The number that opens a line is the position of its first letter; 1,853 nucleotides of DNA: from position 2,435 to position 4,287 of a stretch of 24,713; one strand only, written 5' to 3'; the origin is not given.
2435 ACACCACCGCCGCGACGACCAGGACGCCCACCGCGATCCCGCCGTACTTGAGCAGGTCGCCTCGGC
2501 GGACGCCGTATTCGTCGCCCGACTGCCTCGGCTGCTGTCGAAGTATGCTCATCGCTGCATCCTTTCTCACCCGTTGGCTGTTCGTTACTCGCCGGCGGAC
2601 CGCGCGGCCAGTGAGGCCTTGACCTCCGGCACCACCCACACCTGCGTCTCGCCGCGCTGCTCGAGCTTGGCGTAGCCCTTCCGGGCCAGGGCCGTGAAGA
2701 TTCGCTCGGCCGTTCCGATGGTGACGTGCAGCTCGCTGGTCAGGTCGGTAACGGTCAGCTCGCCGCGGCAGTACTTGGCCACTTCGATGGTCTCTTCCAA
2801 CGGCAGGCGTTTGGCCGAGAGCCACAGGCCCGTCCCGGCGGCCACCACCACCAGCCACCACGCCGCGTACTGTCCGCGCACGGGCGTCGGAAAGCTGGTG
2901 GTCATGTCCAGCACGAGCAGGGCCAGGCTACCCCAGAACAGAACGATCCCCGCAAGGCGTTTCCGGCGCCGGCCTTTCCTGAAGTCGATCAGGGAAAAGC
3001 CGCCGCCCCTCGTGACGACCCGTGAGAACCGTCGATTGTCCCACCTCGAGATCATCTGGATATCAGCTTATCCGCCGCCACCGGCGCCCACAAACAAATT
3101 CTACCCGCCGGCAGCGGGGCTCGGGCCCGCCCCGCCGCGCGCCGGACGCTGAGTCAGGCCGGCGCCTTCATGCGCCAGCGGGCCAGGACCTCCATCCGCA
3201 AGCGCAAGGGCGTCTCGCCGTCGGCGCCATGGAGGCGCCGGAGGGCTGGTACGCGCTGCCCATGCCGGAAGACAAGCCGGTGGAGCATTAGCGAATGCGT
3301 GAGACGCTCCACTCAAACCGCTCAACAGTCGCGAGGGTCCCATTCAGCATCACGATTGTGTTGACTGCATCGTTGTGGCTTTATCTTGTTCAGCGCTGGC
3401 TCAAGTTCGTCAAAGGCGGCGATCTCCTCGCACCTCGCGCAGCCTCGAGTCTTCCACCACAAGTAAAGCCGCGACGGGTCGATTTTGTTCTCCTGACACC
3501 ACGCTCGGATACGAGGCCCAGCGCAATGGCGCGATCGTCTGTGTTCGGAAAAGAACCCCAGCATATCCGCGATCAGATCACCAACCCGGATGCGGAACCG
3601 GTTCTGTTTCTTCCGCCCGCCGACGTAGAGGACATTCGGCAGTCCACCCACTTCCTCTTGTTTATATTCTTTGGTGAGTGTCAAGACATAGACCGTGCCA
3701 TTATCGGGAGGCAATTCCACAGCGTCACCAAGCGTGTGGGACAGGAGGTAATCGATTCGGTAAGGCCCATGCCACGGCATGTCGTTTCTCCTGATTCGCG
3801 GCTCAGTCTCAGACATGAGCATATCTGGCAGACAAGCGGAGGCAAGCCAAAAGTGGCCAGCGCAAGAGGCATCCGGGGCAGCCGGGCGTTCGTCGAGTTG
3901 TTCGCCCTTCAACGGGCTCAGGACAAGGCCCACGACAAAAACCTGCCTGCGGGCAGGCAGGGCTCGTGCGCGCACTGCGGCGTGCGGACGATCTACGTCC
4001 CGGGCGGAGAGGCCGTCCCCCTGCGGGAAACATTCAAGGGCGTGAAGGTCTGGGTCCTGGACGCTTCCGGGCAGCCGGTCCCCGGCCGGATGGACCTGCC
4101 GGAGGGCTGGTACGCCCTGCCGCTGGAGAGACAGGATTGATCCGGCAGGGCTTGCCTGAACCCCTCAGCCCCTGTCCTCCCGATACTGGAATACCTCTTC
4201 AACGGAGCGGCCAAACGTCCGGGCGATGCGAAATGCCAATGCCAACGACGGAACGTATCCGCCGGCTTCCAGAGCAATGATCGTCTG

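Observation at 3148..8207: Array of a ~250-bp coding-like repeat (R1-R3) partitioning the region into cargo modules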

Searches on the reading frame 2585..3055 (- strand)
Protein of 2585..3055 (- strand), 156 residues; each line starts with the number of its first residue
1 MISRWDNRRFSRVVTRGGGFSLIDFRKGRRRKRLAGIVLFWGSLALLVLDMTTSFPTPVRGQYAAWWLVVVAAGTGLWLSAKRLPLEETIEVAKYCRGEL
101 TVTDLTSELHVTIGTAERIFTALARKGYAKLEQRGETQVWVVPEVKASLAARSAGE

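Call 7: search_protein_families(library=pfam, max_evalue=1, proteins=[window:2585-3055:-])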
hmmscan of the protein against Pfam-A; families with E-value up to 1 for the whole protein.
window:2585-3055:- (156 aa): 5 families
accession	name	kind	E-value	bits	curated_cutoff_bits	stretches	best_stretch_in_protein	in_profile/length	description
PF01047.28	MarR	-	0.0033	17.7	24.6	1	95-128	13-46/59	MarR family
PF09339.16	HTH_IclR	-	0.022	14.9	22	1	96-129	15-48/52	IclR helix-turn-helix domain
PF13542.12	HTH_Tnp_ISL3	-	0.053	13.4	27.4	1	92-123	20-50/51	Helix-turn-helix domain of transposase family ISL3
PF01978.25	TrmB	-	0.062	13.6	25.6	1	96-135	19-58/68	Sugar-specific transcriptional regulator TrmB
PF22468.2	ACT_9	-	0.23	11.7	27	1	111-128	10-27/61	ACT domain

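Call 33: find_homologous_proteins(query=window:2585-3055:-, max_evalue=0.00001)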
Query window:2585-3055:- (156 aa): 48 proteins with E <= 0.00001 among 237 candidates.
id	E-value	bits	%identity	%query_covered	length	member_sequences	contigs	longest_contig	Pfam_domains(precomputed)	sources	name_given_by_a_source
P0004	4.1e-96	337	100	100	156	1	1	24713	-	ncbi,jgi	-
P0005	7.7e-86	303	90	100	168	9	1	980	-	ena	-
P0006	1.2e-85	303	90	100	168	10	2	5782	-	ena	-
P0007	1.3e-85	303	89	100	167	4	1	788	-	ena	-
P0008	3.0e-84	298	88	100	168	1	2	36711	-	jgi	-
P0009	9.5e-83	293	88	100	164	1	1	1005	-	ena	-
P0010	6.6e-81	287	86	97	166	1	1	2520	-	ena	-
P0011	1.1e-79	283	85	100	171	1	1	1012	-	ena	-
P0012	1.7e-75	270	83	97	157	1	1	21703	-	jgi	jgi:hypothetical protein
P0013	3.4e-73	262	85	92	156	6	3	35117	-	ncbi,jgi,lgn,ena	-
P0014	3.2e-72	259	85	92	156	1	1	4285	-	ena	-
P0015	1.7e-65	237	68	100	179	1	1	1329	-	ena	-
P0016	3.2e-64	233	72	89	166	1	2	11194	-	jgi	jgi:hypothetical protein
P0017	5.9e-64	232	68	98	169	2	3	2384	-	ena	-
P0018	2.2e-63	231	66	100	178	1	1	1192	-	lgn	-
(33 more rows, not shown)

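Call 34: find_encoding_contigs(protein=P0008, flank=10000, max_places=3)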
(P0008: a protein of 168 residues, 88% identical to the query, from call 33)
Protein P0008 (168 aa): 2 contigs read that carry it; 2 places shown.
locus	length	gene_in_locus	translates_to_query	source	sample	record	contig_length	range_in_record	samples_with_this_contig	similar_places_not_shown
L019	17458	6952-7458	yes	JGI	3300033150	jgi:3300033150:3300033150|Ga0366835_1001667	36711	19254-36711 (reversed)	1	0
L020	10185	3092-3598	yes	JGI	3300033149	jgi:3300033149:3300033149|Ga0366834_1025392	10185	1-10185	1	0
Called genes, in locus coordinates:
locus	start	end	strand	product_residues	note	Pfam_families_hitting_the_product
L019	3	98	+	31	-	?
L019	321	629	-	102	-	-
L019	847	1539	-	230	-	-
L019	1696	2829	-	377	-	-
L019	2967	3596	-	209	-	-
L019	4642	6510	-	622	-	PF00009:GTP_EFTU, PF22042:EF-G_D2 (faint), PF03144:GTP_EFTU_D2, PF00679:EFG_C, PF21018:BipA_C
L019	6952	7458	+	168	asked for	-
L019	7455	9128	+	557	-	PF01145:Band_7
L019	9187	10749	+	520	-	PF01145:Band_7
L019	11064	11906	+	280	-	-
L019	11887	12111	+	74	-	-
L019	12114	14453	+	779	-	PF04909:Amidohydro_2, PF00202:Aminotran_3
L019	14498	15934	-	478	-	PF06253:MTTB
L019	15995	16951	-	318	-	PF00795:CN_hydrolase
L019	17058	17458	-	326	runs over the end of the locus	-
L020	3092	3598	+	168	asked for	-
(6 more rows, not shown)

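Call 35: find_encoding_contigs(protein=P0013, flank=10000, max_places=3)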
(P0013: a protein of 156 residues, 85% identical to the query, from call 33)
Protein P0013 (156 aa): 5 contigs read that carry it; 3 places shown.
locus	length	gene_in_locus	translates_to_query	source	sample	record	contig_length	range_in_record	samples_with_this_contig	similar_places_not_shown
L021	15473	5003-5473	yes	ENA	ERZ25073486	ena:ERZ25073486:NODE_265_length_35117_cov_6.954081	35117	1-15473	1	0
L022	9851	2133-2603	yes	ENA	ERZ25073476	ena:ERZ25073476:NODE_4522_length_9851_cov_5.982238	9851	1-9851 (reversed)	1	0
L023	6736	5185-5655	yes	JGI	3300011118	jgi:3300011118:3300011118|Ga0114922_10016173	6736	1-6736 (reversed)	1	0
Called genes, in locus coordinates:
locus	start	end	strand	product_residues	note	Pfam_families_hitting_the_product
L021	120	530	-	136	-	PF00583:Acetyltransf_1, PF13673:Acetyltransf_10, PF13508:Acetyltransf_7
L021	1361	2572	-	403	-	PF04326:SLFN_AlbA_2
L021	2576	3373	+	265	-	-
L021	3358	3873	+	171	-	PF01613:Flavin_Reduct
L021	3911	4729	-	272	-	PF02585:PIG-L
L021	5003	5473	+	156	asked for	-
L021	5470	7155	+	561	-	PF01145:Band_7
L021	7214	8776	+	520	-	PF01145:Band_7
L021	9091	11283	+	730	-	-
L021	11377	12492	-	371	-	PF01636:APH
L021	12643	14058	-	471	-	-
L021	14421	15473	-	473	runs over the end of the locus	PF13229:Beta_helix (faint)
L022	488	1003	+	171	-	PF01613:Flavin_Reduct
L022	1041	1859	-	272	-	PF02585:PIG-L, PF13579:Glyco_trans_4_4 (faint)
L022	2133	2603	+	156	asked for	-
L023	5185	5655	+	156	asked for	-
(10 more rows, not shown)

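Call 36: find_encoding_contigs(protein=P0012, flank=10000, max_places=3)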
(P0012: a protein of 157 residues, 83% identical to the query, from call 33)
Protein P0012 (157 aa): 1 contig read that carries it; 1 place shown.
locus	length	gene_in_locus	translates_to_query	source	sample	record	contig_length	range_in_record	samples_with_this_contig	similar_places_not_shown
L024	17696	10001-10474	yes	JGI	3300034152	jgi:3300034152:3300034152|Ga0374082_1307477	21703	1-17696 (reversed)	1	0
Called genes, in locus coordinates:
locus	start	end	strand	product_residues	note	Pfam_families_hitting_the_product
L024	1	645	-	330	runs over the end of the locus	PF00108:Thiolase_N (weak), PF08545:ACP_syn_III, PF08541:ACP_syn_III_C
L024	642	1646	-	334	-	PF02504:FA_synthesis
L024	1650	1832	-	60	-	PF01783:Ribosomal_L32p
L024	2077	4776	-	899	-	PF01411:tRNA-synt_2c, PF07973:tRNA_SAD, PF02272:DHHA1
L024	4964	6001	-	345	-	-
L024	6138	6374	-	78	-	-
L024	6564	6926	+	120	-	PF01588:tRNA_bind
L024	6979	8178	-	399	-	PF02684:LpxB, PF13439:Glyco_transf_4 (weak)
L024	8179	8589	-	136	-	PF01648:ACPS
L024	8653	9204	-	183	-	-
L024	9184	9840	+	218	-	PF00512:HisKA (weak), PF02518:HATPase_c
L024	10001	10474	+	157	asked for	-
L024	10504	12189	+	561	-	PF01145:Band_7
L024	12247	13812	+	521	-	PF01145:Band_7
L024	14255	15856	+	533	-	PF08239:SH3_3 (faint)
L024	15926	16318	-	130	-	PF22629:ACT_AHAS_ss (faint), PF01842:ACT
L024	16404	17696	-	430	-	?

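Call 43: search_protein_families(library=ncbifam, max_evalue=0.1, proteins=[window:2585-3055:-])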
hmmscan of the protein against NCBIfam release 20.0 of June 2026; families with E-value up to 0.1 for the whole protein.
window:2585-3055:- (156 aa): 2 families
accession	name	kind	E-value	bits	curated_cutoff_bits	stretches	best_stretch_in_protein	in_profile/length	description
NF045644.1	TransRegBhcR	equivalog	0.011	15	350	1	99-142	40-81/267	HTH-type transcriptional regulator BhcR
NF053609.1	Sul12a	equivalog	0.047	13.9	150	1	88-139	9-59/103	Sul12a family chromatin-organizing protein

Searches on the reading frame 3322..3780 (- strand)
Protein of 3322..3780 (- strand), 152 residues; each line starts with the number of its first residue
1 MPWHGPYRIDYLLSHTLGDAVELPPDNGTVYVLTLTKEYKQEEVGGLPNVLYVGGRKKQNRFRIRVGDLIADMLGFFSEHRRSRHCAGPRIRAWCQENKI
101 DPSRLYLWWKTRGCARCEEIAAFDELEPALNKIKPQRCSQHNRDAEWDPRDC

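Call 7: search_protein_families(library=pfam, max_evalue=1, proteins=[window:3325-3780:-])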
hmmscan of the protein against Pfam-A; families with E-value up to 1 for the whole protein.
seq(152 aa): 0 families

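Call 8: search_protein_families(library=phrogs, max_evalue=1, proteins=[window:3325-3780:-])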
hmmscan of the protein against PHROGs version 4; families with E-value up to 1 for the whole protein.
seq(152 aa): 1 family
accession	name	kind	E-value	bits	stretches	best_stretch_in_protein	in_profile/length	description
phrog_22097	-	unknown function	0.48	11.5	0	93-115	6-22/44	-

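Call 42: search_solved_structures(query=window:3325-3780:-, max_evalue=10)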
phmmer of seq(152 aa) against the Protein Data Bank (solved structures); distinct sequences matched with E-value up to 10: 0.

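Call 43: search_protein_families(library=ncbifam, max_evalue=0.1, proteins=[window:3325-3780:-])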
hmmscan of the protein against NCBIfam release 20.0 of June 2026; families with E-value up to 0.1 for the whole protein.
seq(152 aa): 1 family
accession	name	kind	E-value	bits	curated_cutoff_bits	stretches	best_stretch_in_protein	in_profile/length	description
NF047593.1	IS66_ISAeme5_TnpA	equivalog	0.057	13.9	28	1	91-111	20-40/79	IS66 family insertion sequence element accessory protein TnpA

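Call 58: find_related_loci(query=window:3325-3780:-, collection=viral_contigs, flank=5000)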
Query seq(152 aa) (152 aa) in viral_contigs; peptide patterns used: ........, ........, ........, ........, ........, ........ (x = any residue, [..] = any of these).
2 stretches matched a pattern, but none encodes a relative of the query by tblastn (E <= 1e-3).

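Call 69: search_protein_families(library=padloc, max_evalue=0.01, proteins=[window:3322-3780:-])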
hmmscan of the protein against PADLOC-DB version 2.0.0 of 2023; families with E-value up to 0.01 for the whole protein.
window:3322-3780:- (152 aa): 0 families

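Call 73: predict_structure(protein=window:3322-3780:-)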
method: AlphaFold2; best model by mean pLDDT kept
length: 152 residues; sequences in the alignment: 1
mean_pLDDT: 38.0   pTM: 0.29
mean pLDDT of the five models: 38.0, 37.6, 37.1, 35.8, 35.6
residues with pLDDT >= 90: 0; 70-90: 0; 50-70: 14; < 50: 138
segments of 3 or more residues with pLDDT < 50: 1-20, 24-63, 72-88, 97-152
pLDDT, mean of each block of 10 residues (from residue 1): 29 40 47 40 35 40 50 43 41 50 39 27 33 28 31 30
secondary structure, 60 per line:
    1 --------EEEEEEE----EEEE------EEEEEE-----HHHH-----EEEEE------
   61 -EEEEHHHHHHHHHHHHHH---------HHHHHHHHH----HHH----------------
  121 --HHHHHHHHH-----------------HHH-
elements in order: E9-15 E20-23 E30-35 H41-44 E50-54 E62-65 H66-79 H89-97 H123-131

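Call 100: find_encoding_contigs(protein=window:3322-3780:-, flank=6000, max_places=6)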
Protein window:3322-3780:- (152 aa): no gene with exactly this product is on record in the collection.

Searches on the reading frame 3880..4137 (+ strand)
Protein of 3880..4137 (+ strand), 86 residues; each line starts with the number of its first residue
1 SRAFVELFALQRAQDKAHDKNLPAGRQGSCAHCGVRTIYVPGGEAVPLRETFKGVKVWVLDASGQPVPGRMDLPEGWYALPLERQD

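Call 7: search_protein_families(library=pfam, max_evalue=1, proteins=[window:3880-4137:+])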
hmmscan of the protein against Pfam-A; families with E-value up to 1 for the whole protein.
seq(86 aa): 0 families

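Call 8: search_protein_families(library=phrogs, max_evalue=1, proteins=[window:3880-4137:+])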
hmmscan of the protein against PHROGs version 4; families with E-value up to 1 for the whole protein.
seq(86 aa): 1 family
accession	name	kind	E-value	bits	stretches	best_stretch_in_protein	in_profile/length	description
phrog_10154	-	unknown function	0.025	15.3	1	10-33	8-32/63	-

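Call 43: search_protein_families(library=ncbifam, max_evalue=0.1, proteins=[window:3883-4137:+])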
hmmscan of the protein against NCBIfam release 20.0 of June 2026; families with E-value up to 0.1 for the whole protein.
window:3883-4137:+ (85 aa): 1 family
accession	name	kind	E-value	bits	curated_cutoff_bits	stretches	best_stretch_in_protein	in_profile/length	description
NF041023.1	PP0621_fam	subfamily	0.093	13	45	0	14-45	28-58/71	PP0621 family protein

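Call 47: search_protein_representatives(protein=window:3883-4137:+)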
Query: 85 residues. Proteins with E-value up to 0.001 (for the whole library): 220; up to 1e-10: 51; up to 1e-30: 1. The best 150 are listed.
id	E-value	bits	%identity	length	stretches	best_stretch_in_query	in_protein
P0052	7.8e-52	189.1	100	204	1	1-85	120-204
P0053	8.3e-17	77.1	69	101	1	29-82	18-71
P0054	3.7e-16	75.1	67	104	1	31-84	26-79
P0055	4.3e-16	74.8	33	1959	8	30-72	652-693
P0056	4.7e-16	74.7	77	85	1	34-80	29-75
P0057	9.8e-16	73.7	64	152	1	29-83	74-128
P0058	1.1e-15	73.6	64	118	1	31-83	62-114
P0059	7.0e-15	71.0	60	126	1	27-84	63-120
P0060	7.7e-15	70.8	55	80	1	27-82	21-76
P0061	2.0e-14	69.5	64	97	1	28-84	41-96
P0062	3.5e-14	68.7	62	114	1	30-82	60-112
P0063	4.1e-14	68.5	56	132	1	26-84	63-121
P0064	6.3e-14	67.9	58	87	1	30-82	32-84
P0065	1.3e-13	66.9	61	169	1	29-79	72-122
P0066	1.7e-13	66.6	71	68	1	34-81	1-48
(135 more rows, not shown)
